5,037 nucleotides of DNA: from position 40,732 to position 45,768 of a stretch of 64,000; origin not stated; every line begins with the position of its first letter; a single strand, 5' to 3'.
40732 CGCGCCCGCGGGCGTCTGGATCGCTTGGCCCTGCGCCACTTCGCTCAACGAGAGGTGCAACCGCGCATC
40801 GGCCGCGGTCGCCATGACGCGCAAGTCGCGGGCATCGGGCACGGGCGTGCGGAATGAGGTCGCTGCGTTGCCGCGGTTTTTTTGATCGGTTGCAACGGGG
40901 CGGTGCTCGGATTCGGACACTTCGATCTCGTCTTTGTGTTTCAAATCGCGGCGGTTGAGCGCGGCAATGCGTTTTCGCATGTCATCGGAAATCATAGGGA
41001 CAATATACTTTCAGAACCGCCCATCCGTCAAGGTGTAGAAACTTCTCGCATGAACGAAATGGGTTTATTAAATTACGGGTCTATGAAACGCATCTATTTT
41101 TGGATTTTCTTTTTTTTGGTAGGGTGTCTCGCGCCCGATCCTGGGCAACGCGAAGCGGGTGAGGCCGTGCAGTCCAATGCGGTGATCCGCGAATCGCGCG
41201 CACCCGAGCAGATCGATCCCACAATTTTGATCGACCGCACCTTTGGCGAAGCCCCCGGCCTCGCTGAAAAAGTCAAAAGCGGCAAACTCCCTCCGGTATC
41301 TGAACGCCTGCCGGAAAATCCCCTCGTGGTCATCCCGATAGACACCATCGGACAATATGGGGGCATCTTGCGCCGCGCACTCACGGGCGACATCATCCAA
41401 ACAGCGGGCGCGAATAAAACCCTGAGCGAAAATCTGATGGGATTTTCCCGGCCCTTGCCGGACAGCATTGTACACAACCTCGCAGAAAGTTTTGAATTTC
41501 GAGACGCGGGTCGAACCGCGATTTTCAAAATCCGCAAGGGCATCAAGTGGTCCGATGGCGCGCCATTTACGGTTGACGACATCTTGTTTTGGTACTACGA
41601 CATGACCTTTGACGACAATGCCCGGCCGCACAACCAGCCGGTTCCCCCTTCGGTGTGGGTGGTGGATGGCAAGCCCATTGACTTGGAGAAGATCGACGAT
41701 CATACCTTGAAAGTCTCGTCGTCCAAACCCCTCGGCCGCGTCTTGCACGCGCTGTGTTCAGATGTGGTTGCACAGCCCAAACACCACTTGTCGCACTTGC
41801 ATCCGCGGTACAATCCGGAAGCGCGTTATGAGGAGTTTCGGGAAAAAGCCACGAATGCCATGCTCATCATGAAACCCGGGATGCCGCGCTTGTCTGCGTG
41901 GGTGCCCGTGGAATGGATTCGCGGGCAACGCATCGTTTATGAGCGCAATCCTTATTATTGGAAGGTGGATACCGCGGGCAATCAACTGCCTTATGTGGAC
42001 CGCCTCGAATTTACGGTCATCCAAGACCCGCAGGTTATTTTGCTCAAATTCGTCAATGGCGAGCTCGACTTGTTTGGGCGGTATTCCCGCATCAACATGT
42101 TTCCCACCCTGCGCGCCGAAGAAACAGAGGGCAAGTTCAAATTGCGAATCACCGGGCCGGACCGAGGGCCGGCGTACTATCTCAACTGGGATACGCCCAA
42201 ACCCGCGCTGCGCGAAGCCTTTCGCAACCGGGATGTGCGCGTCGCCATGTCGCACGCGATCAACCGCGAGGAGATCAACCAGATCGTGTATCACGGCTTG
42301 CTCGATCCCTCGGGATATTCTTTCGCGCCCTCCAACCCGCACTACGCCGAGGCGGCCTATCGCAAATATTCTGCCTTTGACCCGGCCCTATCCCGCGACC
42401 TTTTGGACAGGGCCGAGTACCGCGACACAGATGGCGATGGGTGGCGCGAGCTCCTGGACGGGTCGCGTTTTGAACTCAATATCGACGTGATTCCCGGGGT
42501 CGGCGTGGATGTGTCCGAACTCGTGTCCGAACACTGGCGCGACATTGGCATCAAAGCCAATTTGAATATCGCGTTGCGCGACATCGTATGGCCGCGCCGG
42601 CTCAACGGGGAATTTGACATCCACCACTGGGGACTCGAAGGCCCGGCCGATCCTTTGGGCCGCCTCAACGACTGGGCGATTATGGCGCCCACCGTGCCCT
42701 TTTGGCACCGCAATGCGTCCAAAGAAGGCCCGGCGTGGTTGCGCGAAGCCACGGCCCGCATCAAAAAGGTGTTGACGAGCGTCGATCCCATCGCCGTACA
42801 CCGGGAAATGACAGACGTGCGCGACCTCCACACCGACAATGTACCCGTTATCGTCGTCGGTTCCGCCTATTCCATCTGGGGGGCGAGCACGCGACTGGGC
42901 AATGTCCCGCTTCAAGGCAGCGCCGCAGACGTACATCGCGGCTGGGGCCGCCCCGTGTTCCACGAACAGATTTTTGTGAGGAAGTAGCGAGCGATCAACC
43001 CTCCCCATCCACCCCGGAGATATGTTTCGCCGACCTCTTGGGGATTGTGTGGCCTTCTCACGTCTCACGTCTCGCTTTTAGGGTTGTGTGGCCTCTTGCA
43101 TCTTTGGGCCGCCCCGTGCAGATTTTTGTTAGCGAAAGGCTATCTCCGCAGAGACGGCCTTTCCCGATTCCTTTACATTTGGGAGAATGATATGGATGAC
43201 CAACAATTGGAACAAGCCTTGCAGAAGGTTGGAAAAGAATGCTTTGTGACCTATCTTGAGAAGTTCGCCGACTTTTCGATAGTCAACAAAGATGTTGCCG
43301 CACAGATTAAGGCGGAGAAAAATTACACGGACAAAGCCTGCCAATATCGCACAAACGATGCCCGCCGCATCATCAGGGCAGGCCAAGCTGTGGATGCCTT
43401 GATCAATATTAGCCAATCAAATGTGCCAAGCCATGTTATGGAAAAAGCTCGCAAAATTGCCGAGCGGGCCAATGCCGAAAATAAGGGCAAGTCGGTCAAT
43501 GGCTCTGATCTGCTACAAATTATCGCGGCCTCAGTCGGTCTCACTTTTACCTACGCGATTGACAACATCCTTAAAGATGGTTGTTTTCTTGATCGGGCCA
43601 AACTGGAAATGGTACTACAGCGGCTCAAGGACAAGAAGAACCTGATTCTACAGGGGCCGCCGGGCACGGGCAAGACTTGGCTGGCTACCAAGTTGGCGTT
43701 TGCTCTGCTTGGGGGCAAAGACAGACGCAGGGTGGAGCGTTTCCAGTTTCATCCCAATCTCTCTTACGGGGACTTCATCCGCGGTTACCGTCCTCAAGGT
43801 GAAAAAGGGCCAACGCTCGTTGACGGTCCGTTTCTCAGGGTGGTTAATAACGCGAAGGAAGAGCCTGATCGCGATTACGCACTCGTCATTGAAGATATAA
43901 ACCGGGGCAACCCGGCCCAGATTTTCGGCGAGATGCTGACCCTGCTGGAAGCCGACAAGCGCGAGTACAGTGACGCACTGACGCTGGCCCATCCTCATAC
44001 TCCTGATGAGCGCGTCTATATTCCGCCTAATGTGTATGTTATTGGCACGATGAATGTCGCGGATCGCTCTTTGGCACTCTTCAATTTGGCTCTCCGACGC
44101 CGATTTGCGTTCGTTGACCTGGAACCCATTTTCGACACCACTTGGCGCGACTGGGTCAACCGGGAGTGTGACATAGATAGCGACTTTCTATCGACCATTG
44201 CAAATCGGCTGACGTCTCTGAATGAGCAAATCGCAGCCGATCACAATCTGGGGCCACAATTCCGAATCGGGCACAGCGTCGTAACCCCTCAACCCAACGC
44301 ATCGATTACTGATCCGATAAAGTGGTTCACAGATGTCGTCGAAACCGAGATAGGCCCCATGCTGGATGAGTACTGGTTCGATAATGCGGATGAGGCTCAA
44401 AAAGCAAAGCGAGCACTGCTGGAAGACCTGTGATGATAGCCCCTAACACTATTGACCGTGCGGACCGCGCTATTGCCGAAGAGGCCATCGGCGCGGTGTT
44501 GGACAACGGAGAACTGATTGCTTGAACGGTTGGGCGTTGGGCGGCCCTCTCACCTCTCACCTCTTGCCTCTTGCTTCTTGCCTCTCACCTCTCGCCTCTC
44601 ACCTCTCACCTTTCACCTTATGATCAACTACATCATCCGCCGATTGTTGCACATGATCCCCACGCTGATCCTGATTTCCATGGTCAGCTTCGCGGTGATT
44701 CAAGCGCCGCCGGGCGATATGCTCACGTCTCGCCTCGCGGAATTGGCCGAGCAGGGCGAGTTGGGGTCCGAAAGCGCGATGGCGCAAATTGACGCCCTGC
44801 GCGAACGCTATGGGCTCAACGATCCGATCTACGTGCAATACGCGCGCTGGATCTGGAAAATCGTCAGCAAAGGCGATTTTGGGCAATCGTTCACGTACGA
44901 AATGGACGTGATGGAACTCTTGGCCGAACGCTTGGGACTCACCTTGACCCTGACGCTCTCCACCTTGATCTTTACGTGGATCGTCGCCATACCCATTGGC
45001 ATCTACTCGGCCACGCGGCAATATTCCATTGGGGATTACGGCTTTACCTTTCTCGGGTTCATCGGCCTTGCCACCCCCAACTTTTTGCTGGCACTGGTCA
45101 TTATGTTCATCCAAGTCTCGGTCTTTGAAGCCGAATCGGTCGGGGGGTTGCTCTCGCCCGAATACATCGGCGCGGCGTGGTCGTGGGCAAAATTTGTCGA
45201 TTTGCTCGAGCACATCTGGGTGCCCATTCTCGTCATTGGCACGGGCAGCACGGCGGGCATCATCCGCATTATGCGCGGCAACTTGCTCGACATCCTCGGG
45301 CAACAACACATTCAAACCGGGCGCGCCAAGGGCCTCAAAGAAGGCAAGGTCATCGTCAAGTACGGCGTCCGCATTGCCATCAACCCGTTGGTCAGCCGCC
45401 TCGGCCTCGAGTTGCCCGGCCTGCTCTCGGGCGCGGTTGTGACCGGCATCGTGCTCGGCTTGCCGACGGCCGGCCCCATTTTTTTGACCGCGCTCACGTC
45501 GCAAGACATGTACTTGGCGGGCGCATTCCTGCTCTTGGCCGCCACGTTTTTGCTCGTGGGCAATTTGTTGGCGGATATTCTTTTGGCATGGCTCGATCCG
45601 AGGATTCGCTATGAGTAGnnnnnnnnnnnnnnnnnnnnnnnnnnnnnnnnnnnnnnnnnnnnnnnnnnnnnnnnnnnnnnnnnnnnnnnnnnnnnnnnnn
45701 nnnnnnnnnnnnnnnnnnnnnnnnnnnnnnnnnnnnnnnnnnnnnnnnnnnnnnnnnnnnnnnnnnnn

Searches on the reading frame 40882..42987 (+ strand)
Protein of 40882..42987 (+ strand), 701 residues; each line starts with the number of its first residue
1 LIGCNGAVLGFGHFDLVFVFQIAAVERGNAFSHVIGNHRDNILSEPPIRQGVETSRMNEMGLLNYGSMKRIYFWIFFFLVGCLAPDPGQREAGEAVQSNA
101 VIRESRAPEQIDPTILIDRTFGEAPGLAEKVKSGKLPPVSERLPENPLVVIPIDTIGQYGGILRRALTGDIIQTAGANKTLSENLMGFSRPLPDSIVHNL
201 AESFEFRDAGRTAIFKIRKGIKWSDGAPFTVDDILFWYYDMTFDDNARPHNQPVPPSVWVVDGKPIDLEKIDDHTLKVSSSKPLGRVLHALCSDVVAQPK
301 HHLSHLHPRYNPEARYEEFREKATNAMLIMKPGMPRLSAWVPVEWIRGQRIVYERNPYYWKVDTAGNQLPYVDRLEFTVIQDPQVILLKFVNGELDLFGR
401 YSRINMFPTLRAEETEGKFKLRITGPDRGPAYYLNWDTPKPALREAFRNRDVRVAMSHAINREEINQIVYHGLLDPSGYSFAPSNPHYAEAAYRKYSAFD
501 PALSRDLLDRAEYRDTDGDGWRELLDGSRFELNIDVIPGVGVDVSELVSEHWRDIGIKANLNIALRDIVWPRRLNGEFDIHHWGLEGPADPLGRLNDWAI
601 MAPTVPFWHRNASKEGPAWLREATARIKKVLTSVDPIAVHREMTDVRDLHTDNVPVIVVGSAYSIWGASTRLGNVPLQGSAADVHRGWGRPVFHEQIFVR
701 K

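Call 25: search_protein_families(library=pfam, proteins=[window:40882-42987:+], max_evalue=0.00001)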
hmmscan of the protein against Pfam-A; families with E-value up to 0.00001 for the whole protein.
window:40882-42987:+ (701 aa): 1 family
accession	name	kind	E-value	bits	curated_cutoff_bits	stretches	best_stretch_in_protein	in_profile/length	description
PF00496.27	SBP_bac_5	-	1.5e-58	199.1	32.4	1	196-584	2-345/368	Bacterial extracellular solute-binding proteins, family 5 Middle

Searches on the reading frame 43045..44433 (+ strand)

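Call 25: search_protein_families(library=pfam, proteins=[window:43045-44433:+], max_evalue=0.00001)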
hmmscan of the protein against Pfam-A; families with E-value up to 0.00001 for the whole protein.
window:43045-44433:+ (462 aa): 1 family
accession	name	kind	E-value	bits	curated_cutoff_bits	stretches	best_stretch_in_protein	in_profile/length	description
PF07728.20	AAA_5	-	4.5e-22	79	22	1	199-354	1-139/139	AAA domain (dynein-related subfamily)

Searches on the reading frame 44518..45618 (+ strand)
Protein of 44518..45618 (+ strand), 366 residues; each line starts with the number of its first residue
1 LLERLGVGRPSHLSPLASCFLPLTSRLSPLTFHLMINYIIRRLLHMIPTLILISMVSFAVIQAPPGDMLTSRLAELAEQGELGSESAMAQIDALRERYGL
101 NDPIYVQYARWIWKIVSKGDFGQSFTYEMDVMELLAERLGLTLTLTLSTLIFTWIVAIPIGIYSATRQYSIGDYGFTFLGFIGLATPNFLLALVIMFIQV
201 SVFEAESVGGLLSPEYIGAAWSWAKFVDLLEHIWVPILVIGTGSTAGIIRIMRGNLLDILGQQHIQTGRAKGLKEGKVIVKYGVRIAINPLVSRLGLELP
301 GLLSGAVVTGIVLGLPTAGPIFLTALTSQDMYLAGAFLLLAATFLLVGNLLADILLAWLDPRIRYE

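Call 75: search_protein_families(library=pfam, proteins=[window:44518-45618:+], max_evalue=0.001)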
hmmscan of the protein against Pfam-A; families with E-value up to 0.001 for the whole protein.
window:44518-45618:+ (366 aa): 2 families
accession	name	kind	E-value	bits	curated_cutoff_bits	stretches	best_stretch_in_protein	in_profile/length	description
PF00528.27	BPD_transp_1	-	9.4e-26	91.1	26.4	1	157-364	1-183/184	Binding-protein-dependent transport system inner membrane component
PF19300.4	BPD_transp_1_N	-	9.1e-11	42.4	23.8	1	35-146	1-114/114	Binding-prot-dependent transport system membrane comp, N-term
